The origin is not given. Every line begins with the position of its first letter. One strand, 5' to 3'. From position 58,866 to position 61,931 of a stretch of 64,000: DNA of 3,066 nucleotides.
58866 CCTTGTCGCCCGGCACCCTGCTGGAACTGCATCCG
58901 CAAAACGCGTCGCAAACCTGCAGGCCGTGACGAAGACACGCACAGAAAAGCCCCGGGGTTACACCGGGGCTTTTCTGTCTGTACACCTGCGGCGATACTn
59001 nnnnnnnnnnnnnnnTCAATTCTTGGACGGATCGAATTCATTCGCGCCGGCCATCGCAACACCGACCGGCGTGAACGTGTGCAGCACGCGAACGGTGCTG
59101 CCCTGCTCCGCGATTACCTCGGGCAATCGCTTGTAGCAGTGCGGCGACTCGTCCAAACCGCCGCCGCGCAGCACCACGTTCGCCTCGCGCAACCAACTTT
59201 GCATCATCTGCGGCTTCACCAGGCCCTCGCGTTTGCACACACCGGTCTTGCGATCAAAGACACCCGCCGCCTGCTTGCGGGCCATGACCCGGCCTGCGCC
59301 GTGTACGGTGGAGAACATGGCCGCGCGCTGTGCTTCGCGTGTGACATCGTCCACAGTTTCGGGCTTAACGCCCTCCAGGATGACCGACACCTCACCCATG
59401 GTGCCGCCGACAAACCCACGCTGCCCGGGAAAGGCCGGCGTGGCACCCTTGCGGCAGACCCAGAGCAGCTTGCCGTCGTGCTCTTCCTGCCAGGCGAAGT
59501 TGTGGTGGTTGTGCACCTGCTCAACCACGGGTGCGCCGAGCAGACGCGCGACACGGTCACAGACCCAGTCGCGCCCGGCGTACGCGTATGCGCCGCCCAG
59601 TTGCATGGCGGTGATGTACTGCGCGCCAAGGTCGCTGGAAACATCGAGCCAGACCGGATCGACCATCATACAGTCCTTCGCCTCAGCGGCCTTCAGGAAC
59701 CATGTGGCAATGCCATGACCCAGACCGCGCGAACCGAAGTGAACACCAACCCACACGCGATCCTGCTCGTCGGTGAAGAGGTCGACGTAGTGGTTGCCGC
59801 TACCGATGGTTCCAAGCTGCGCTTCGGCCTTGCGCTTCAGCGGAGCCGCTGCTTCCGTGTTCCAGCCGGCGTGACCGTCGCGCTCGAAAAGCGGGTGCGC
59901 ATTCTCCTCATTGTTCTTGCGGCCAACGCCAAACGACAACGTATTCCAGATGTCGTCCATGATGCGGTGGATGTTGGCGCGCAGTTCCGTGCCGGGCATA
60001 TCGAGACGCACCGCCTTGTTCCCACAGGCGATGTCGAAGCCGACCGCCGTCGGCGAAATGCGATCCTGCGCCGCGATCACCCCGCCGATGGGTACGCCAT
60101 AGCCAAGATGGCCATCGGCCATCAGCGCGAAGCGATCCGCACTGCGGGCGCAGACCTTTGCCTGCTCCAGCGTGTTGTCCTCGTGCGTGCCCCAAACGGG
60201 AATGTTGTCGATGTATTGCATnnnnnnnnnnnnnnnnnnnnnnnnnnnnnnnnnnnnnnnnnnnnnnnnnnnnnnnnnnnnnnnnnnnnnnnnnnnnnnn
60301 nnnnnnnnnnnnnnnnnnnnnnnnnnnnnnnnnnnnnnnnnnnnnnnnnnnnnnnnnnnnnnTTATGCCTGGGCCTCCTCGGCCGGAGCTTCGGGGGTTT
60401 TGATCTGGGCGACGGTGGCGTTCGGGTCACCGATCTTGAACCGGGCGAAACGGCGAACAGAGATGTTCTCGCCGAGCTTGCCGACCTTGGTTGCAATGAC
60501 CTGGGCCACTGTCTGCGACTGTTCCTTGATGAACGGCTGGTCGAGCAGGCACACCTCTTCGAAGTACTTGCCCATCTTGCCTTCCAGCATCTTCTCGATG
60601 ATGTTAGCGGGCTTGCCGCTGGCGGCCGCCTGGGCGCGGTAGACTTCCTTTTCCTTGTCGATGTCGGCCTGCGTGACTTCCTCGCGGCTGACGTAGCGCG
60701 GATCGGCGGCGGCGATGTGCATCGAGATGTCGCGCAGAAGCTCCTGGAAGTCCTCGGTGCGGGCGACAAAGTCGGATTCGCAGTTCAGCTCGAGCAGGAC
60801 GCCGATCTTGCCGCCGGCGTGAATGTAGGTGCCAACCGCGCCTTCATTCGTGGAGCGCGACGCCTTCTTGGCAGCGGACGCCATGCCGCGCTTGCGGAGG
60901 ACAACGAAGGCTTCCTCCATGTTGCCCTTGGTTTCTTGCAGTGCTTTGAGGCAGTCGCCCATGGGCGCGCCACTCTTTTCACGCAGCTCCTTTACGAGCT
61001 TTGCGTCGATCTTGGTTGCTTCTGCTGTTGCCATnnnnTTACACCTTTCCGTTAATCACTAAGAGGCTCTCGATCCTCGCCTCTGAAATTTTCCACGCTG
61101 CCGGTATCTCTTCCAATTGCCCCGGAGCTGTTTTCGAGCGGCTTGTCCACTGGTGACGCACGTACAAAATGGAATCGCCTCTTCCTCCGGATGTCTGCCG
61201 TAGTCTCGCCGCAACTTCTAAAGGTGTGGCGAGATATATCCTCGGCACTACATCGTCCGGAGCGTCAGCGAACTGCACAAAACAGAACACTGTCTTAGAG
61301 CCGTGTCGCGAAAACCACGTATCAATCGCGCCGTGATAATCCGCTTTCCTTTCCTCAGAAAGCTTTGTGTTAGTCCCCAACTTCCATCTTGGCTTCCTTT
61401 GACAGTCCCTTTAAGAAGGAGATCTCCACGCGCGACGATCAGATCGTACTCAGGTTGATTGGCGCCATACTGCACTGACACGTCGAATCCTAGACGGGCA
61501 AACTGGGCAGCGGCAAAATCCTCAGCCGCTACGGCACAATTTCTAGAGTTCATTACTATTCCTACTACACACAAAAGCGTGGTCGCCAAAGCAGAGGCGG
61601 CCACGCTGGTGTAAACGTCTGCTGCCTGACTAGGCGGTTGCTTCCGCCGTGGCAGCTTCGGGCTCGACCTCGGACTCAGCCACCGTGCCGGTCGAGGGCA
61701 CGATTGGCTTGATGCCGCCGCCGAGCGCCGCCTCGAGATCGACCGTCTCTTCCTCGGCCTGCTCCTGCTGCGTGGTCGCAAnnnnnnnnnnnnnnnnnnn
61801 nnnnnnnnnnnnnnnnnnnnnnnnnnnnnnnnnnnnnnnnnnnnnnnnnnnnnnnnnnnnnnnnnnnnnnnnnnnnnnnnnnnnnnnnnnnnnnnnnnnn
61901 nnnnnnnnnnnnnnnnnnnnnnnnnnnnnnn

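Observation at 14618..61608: Pattern: three independent ~50% GC nuclease-like inserts, all at tight junctions of conserved housekeeping operons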

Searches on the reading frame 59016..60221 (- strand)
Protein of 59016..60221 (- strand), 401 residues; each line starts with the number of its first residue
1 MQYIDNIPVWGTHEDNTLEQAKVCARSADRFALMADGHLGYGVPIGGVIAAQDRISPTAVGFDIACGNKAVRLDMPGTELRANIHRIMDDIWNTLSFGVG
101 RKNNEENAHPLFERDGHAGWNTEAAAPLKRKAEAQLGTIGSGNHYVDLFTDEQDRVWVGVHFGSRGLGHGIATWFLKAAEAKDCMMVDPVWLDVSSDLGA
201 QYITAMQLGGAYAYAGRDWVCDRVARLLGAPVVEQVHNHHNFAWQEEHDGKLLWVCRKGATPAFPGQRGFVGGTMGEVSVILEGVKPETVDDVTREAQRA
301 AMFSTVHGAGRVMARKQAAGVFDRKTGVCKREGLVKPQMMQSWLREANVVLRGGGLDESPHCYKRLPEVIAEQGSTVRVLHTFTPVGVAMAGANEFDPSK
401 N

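Call 94: search_protein_families(library=pfam, proteins=[window:59016-60221:-], max_evalue=0.0001)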
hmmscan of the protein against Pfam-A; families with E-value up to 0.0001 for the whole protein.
window:59016-60221:- (401 aa): 1 family
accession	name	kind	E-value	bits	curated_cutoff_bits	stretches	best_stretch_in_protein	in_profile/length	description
PF01139.22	RtcB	-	2.1e-62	212.2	27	1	30-389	14-424/426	tRNA-splicing ligase RtcB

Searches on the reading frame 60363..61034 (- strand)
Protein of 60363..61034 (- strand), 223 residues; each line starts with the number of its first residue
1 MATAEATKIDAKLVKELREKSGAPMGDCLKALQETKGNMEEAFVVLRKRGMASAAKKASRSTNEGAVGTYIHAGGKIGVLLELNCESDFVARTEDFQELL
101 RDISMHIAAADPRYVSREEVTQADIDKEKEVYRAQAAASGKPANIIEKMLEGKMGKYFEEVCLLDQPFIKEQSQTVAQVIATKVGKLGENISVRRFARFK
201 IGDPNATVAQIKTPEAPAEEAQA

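Call 6: search_protein_families(library=pfam, proteins=[window:60363-61034:-], max_evalue=0.1)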
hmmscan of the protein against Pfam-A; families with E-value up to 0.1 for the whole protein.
window:60363-61034:- (223 aa): 3 families
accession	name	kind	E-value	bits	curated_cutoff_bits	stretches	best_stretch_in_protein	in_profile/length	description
PF00889.24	EF_TS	-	2.2e-42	145.4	27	1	60-202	74-203/204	Elongation factor TS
PF16678.12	UBA_HOIP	-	0.0091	16.4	22.4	1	14-52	104-142/152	HOIP UBA domain pair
PF25025.1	EF-Ts_N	-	0.035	14.5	33.2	1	5-42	8-46/60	Elongation factor Ts, mitochondrial, N-terminal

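Call 58: find_related_loci(query=window:60363-61034:-, collection=metagenome_contigs, flank=2500)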
Query window:60363-61034:- (223 aa) in metagenome_contigs; peptide patterns used: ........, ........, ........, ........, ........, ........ (x = any residue, [..] = any of these).
600 stretches matched a pattern (row limit reached: there are more); 554 encode a relative of the query (tblastn E <= 1e-3); the best 80 are kept; 80 distinct loci.
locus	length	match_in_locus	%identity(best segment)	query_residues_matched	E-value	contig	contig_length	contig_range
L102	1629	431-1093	84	1-223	1e-135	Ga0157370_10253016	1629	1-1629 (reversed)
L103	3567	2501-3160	83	1-223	2e-127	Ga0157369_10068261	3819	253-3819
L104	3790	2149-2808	84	1-223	3e-127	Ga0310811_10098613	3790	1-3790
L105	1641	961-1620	82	1-223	6e-134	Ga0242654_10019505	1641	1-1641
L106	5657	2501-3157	83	1-221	3e-124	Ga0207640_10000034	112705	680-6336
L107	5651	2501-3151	84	1-216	1e-123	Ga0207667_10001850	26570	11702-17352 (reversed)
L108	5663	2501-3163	81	1-223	3e-123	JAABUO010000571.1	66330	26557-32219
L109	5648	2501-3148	84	4-216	3e-123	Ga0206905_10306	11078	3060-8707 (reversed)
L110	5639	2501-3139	84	1-212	3e-123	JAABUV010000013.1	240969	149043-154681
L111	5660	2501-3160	84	1-218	3e-123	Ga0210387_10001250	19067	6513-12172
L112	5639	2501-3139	84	1-212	2e-123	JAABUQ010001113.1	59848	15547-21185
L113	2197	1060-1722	81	1-221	3e-130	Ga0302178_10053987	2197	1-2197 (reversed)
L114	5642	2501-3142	83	6-221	4e-123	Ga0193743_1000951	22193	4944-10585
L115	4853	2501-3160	81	1-219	7e-124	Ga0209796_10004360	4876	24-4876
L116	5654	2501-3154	82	1-217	4e-123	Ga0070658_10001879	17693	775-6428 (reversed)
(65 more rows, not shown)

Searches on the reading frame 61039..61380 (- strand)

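Call 6: search_protein_families(library=pfam, proteins=[window:61039-61380:-], max_evalue=0.1)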
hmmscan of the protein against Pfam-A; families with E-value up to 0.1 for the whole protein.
window:61039-61380:- (113 aa): 1 family
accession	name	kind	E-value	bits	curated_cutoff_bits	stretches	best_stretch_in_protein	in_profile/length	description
PF25556.1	SET_TTL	-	0.011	15.9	25.6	1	68-96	26-54/175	Tubulin tyrosine ligase SET-like domain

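Call 7: search_protein_families(library=padloc, proteins=[window:61039-61380:-], max_evalue=0.1)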
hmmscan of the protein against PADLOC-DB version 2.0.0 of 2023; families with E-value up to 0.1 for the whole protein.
window:61039-61380:- (113 aa): 0 families

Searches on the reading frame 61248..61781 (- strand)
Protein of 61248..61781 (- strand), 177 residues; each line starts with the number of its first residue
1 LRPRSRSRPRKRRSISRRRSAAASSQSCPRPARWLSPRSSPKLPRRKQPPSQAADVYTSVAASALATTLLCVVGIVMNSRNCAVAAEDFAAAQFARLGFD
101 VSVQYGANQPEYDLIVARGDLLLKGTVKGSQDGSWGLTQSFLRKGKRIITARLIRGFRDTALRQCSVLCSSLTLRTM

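Call 6: search_protein_families(library=pfam, proteins=[window:61248-61781:-], max_evalue=0.1)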
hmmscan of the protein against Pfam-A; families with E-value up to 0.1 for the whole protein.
window:61248-61781:- (177 aa): 2 families
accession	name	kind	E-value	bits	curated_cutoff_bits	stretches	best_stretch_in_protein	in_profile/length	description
PF11645.14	PDDEXK_5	-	0.023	15.2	26.1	1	77-130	1-53/138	PD-(D/E)XK endonuclease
PF19779.4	DUF6264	-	0.098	13.3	31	0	17-79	30-88/183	Family of unknown function (DUF6264)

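Call 7: search_protein_families(library=padloc, proteins=[window:61248-61781:-], max_evalue=0.1)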
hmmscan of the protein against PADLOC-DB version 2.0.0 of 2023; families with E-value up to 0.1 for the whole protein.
window:61248-61781:- (177 aa): 1 family
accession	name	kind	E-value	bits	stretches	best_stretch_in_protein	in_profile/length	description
PDLC04830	PDC-S02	-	0.016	13.4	1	126-169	55-97/159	-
